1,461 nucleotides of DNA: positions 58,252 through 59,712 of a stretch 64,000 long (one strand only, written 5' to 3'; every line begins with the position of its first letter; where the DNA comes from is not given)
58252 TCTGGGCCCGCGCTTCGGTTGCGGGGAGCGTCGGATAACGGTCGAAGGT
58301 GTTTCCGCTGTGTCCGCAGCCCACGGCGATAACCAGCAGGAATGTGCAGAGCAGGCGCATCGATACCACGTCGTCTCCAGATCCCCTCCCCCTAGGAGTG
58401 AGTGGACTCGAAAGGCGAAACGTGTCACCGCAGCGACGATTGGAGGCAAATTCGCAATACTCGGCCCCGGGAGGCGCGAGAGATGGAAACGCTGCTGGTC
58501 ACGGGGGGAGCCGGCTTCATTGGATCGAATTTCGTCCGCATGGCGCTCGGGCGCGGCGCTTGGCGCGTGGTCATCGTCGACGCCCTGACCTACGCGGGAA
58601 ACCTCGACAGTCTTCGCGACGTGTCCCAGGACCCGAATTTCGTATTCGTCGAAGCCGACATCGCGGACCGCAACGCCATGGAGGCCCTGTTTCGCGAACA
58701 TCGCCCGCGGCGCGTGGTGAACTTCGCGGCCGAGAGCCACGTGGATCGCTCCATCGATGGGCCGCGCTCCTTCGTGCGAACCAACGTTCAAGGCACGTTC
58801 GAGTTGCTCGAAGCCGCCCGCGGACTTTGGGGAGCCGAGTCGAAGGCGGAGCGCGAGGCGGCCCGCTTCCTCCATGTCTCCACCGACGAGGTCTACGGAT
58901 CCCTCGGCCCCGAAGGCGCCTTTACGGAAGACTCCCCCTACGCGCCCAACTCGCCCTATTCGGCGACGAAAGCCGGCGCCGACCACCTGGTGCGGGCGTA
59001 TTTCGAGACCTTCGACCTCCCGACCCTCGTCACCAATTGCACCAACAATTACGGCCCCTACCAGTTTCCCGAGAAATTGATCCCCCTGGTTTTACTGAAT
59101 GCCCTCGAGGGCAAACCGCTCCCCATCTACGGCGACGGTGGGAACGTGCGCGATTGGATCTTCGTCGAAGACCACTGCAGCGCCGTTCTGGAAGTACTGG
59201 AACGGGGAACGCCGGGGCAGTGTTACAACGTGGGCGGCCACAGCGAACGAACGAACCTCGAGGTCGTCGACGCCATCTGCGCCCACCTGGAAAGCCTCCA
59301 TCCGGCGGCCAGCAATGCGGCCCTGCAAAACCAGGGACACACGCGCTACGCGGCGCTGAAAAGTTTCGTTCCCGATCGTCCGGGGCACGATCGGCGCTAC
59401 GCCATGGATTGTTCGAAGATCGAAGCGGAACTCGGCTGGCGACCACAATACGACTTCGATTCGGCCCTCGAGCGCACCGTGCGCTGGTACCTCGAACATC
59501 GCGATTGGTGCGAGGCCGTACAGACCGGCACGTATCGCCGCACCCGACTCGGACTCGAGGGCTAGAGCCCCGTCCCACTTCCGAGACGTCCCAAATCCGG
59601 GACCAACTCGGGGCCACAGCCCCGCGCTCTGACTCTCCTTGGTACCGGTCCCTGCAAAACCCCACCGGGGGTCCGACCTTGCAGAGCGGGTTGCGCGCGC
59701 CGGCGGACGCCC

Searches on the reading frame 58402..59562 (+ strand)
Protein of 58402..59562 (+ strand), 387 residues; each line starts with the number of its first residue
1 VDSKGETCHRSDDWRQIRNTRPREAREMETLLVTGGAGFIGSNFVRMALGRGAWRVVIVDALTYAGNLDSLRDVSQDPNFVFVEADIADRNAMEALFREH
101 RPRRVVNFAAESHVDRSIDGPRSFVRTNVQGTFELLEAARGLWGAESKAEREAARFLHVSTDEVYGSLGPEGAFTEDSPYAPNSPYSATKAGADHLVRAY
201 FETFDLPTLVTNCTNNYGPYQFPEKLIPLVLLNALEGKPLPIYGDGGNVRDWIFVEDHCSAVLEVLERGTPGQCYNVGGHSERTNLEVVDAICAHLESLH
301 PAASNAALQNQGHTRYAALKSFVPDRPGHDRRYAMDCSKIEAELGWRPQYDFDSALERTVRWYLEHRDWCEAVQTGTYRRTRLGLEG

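Call 69: search_protein_families(library=pfam, proteins=[window:58402-59562:+], max_evalue=0.00001)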
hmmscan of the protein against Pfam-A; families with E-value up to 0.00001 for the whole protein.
window:58402-59562:+ (387 aa): 6 families
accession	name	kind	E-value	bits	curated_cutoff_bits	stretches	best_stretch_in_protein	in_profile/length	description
PF16363.11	GDP_Man_Dehyd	-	9.1e-87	292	27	1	32-358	1-331/332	GDP-mannose 4,6 dehydratase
PF01370.27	Epimerase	-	2.7e-65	220.6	20.9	1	32-278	2-240/240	NAD dependent epimerase/dehydratase family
PF04321.23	RmlD_sub_bind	-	1.8e-14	54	27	1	30-203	2-142/287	RmlD substrate binding domain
PF02719.21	Polysacc_synt_2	-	5.3e-11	42.7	20.2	1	31-140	1-116/293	Polysaccharide biosynthesis protein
PF01073.25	3Beta_HSD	-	1.2e-10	41.3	22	1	32-257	1-220/280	3-beta hydroxysteroid dehydrogenase/isomerase family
PF07993.18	NAD_binding_4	-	2.6e-07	30.5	20.1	1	101-213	88-204/258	Male sterility protein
